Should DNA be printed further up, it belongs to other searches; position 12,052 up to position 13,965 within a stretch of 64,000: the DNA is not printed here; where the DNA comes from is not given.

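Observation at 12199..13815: Secreted cysteine-rich protein with a complete two-repeat dockerin-like module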

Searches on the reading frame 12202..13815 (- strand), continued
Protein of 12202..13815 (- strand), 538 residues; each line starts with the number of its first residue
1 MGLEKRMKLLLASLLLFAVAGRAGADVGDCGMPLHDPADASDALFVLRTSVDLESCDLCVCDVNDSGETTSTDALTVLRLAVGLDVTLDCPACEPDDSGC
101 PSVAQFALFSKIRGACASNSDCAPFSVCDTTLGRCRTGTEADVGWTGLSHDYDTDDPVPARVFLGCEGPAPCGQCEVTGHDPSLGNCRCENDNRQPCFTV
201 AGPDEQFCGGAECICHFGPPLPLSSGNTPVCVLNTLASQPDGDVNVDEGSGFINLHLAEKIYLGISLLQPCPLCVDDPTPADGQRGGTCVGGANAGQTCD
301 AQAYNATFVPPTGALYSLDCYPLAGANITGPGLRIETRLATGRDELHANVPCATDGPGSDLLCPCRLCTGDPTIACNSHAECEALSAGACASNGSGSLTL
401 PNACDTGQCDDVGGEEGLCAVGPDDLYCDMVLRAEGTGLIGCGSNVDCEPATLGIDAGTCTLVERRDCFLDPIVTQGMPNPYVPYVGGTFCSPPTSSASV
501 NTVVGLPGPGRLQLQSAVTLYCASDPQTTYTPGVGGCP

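Call 43: find_encoding_contigs(protein=P0033, flank=8000, max_places=1)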
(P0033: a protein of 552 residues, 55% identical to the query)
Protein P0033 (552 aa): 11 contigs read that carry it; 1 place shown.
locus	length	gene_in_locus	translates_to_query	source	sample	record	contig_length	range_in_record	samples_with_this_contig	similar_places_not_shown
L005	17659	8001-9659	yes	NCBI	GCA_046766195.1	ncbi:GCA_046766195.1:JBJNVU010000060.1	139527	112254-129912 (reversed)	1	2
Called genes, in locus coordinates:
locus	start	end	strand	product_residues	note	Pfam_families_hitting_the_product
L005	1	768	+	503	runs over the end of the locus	PF00289:Biotin_carb_N, PF02222:ATP-grasp, PF02786:CPSase_L_D2, PF07478:Dala_Dala_lig_C, PF02785:Biotin_carb_C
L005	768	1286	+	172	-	PF00364:Biotin_lipoyl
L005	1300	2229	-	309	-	PF00551:Formyl_trans_N, PF02911:Formyl_trans_C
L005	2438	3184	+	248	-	PF01012:ETF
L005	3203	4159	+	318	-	PF01012:ETF, PF00766:ETF_alpha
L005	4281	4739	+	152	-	PF10604:Polyketide_cyc2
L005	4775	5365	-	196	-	PF03167:UDG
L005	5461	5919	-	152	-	-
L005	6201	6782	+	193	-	PF00440:TetR_N, PF16925:TetR_C_13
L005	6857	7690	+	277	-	PF13622:4HBT_3, PF20789:4HBT_3C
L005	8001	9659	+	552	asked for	-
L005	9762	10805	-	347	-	PF11583:AurF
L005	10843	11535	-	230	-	PF00440:TetR_N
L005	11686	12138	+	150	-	PF00583:Acetyltransf_1, PF13673:Acetyltransf_10, PF13508:Acetyltransf_7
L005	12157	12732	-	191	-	PF02627:CMD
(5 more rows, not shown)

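Call 44: find_encoding_contigs(protein=P0044, flank=8000, max_places=1)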
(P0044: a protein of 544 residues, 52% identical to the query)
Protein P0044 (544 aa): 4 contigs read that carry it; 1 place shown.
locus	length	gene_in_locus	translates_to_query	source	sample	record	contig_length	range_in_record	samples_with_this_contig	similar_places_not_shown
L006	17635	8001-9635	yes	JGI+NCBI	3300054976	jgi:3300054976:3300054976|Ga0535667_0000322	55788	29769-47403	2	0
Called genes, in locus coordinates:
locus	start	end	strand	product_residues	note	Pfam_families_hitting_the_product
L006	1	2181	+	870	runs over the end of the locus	PF02861:Clp_N, PF23569:NBD_SMAX1, PF00004:AAA, PF17871:AAA_lid_9, PF00158:Sigma54_activat, PF07724:AAA_2, PF00004:AAA, PF07728:AAA_5, +13 more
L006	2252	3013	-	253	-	PF00753:Lactamase_B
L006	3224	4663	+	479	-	PF00282:Pyridoxal_deC, PF00266:Aminotran_5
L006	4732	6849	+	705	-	PF22842:Pel9A-like_beta_helix (weak)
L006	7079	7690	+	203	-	-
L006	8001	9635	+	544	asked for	-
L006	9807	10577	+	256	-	PF02798:GST_N (weak), PF13409:GST_N_2, PF13417:GST_N_3, PF13410:GST_C_2 (weak)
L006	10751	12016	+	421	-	PF01842:ACT (faint), PF13740:ACT_6, PF21086:ACT_PSP_2, PF00702:Hydrolase, PF12710:HAD, PF08282:Hydrolase_3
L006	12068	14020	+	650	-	PF02784:Orn_Arg_deC_N, PF17810:Arg_decarb_HB, PF17944:Arg_decarbox_C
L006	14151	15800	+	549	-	PF00135:COesterase, PF20434:BD-FAE (weak), PF07859:Abhydrolase_3 (faint)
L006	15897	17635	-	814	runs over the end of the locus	PF01839:FG-GAP (faint), PF13517:FG-GAP_3, PF07593:UnbV_ASPIC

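Call 50: search_protein_representatives(alignment_id=A1)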
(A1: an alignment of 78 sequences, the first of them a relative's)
Query: 78 sequences, 604 profile positions. Proteins with E-value up to 0.001 (for the whole library): 3248; up to 1e-10: 1309; up to 1e-30: 530. The best 150 are listed.
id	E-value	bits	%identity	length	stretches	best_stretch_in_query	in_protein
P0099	1.6e-247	839.3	-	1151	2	136-521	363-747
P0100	5.5e-221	751.7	-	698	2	101-539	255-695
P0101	3.6e-204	696.2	-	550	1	12-541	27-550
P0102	1.8e-199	680.6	-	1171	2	72-541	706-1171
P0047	1.1e-190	651.7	-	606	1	5-541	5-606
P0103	5.1e-189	646.1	-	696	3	10-408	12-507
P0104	7.3e-178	609.3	-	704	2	7-413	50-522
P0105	9.8e-175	598.9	-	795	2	2-415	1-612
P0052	3.2e-173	593.9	-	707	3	11-387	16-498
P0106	4.0e-173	593.6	-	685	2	9-422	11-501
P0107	2.2e-171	587.9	-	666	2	181-540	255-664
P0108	1.0e-169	582.4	-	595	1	10-538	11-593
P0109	5.5e-165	566.7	-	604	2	11-386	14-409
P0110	3.5e-163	560.8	-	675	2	112-581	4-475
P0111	6.1e-163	560.0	-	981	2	56-409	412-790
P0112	2.3e-161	554.8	-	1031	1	60-541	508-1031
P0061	1.4e-160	552.2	-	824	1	101-541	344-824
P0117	5.1e-155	533.8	-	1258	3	27-562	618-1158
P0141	7.6e-139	480.4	-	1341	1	92-540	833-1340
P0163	3.8e-127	441.8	-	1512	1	89-541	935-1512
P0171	6.2e-123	427.9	-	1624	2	31-522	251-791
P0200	1.9e-104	366.8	-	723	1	23-520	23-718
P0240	8.9e-95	334.9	-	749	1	41-522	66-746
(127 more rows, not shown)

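Call 54: search_protein_families(library=pfam, proteins=[P0099, P0102, P0112, P0117, P0141, P0163, P0171], max_evalue=0.01)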
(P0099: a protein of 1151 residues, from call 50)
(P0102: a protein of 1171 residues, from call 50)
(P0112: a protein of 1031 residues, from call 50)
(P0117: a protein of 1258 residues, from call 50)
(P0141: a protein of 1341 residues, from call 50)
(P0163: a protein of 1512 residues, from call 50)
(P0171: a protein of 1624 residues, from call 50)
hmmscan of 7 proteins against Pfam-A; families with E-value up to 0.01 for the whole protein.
P0099 (1151 aa): 0 families

P0102 (1171 aa): 0 families

P0112 (1031 aa): 1 family
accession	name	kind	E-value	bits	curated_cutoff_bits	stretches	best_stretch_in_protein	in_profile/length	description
PF13948.11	DUF4215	-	3.9e-10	40.3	27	2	511-543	16-46/47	Domain of unknown function (DUF4215)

P0117 (1258 aa): 2 families
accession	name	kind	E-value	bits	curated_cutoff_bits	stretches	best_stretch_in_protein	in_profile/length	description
PF13948.11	DUF4215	-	0.0034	18.1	27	0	541-571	17-47/47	Domain of unknown function (DUF4215)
PF00404.24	Dockerin_1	-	0.0043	17.6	22.9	1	1181-1236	2-52/57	Dockerin type I domain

P0141 (1341 aa): 1 family
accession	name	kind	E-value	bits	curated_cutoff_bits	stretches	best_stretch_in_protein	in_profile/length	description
PF13948.11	DUF4215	-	5.7e-12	46.2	27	2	399-429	18-46/47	Domain of unknown function (DUF4215)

P0163 (1512 aa): 1 family
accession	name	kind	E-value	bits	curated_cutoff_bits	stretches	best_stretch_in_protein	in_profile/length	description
PF13948.11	DUF4215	-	3.7e-60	200.4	27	11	565-598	15-46/47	Domain of unknown function (DUF4215)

P0171 (1624 aa): 0 families

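Call 55: list_cluster_members(proteins=[P0001, P0099, P0100, P0102, P0112, P0141, P0163, P0171, P0200, P0240])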
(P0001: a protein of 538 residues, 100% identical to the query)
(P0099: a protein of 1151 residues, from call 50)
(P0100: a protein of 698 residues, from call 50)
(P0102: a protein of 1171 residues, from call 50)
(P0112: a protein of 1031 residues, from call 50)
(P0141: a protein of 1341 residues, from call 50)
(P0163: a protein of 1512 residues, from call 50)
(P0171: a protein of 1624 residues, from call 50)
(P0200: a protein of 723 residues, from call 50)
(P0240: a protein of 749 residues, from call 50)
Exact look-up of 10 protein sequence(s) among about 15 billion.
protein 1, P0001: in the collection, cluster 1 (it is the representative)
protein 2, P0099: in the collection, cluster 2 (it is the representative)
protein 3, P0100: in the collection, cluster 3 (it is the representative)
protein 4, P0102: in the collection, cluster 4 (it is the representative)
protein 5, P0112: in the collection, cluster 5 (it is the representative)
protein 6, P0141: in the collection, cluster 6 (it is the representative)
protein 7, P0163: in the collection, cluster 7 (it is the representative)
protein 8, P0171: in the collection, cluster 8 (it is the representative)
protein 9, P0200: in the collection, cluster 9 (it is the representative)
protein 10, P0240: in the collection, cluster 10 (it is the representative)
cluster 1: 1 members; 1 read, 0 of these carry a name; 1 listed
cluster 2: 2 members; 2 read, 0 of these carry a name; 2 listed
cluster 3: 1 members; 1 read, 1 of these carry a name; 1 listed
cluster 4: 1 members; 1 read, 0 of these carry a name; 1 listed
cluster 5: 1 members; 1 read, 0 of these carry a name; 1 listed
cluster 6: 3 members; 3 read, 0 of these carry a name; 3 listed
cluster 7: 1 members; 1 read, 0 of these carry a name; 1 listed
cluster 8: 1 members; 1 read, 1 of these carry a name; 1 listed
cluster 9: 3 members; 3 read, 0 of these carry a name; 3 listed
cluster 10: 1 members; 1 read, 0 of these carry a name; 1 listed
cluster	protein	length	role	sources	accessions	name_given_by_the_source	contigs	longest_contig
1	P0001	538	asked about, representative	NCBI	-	-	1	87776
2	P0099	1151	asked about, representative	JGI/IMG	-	-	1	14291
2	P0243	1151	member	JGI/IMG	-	-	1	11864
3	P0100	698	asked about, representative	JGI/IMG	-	hypothetical protein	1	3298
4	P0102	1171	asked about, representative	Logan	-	-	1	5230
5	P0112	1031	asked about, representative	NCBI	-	-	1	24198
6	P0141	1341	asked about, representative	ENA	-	-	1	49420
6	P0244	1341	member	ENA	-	-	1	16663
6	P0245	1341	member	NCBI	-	-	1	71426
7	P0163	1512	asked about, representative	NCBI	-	-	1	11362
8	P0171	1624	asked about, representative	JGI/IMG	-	hypothetical protein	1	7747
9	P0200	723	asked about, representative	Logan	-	-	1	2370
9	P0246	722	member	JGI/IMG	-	-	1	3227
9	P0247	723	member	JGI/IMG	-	-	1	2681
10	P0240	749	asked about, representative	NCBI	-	-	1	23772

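Call 66: search_solved_structures(query=A1, max_evalue=1)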
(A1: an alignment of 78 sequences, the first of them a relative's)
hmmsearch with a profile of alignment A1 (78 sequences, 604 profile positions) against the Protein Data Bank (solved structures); distinct sequences matched with E-value up to 1: 0.

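Call 73: find_encoding_contigs(protein=P0002, flank=8000, max_places=2)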
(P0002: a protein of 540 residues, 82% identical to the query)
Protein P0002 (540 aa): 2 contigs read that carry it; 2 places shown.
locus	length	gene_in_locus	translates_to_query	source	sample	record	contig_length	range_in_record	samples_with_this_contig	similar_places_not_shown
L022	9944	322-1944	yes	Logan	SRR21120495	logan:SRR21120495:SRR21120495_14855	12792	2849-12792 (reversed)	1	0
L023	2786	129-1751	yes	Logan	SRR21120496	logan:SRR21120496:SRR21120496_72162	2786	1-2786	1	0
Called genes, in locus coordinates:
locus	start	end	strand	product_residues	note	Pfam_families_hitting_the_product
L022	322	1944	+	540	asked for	-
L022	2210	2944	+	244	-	PF00300:His_Phos_1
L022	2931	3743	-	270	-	PF00378:ECH_1, PF16113:ECH_2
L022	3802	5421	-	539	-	PF00501:AMP-binding, PF13193:AMP-binding_C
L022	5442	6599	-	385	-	PF00108:Thiolase_N (weak), PF22691:Thiolase_C_1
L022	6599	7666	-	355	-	PF22691:Thiolase_C_1 (faint), PF02803:Thiolase_C (faint)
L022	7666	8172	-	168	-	PF12172:zf-ChsH2, PF01796:OB_ChsH2_C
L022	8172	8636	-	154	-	PF01796:OB_ChsH2_C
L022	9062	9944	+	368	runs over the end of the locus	PF01895:PhoU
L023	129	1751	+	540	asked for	-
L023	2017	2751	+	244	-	PF00300:His_Phos_1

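Call 85: predict_structure(alignment_id=A4)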
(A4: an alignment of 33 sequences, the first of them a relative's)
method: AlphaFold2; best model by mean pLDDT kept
length: 802 residues; sequences in the alignment: 33
mean_pLDDT: 89.1   pTM: 0.73
mean pLDDT of the five models: 89.1, 87.5, 85.1, 85.0, 84.5
residues with pLDDT >= 90: 544; 70-90: 205; 50-70: 27; < 50: 26
segments of 3 or more residues with pLDDT < 50: 1-25
pLDDT, mean of each block of 10 residues (from residue 1): 44 44 58 95 97 95 84 93 97 97 90 83 95 95 87 87 94 94 91 81 81 92 82 66 86 86 79 77 97 94 96 94 93 94 89 86 94 89 78 79 95 95 94 96 93 95 96 94 93 94 96 92 89 87 88 92 85 92 91 89 90 93 93 95 95 87 85 89 94 93 95 93 96 93 97 93 90 95 93 88 82
secondary structure, 60 per line:
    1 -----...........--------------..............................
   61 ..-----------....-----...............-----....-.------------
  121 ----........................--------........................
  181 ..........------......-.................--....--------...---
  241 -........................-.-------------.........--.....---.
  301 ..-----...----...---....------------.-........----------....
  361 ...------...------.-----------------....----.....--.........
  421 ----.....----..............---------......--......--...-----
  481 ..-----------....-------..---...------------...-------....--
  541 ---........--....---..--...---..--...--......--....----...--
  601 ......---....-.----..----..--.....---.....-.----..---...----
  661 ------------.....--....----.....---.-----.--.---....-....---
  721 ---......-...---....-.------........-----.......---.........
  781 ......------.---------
elements in order (helices of 4 or more, strands of 3 or more residues): H6-16 H31-62 H74-77 H83-97 H103-106 H125-148 H157-190 H197-202 H204-220 H223-226 H242-265 E281-289 E292-296 E308-310 E315-317 E321-324 E339-346 E357-363 E370-372 E397-400 E405-409 E412-420 E425-429 E434-447 E457-462 E465-470 E494-497 E510-512 E525-527 E544-551 E554-557 E575-577 E580-585 H588-591 E596-598 E601-606 H610-613 E630-634 H638-642 E654-656 E673-677 E680-683 E688-692 H709-712 H714-717 E724-729 E731-733 E737-740 E749-756 H762-768 E772-786
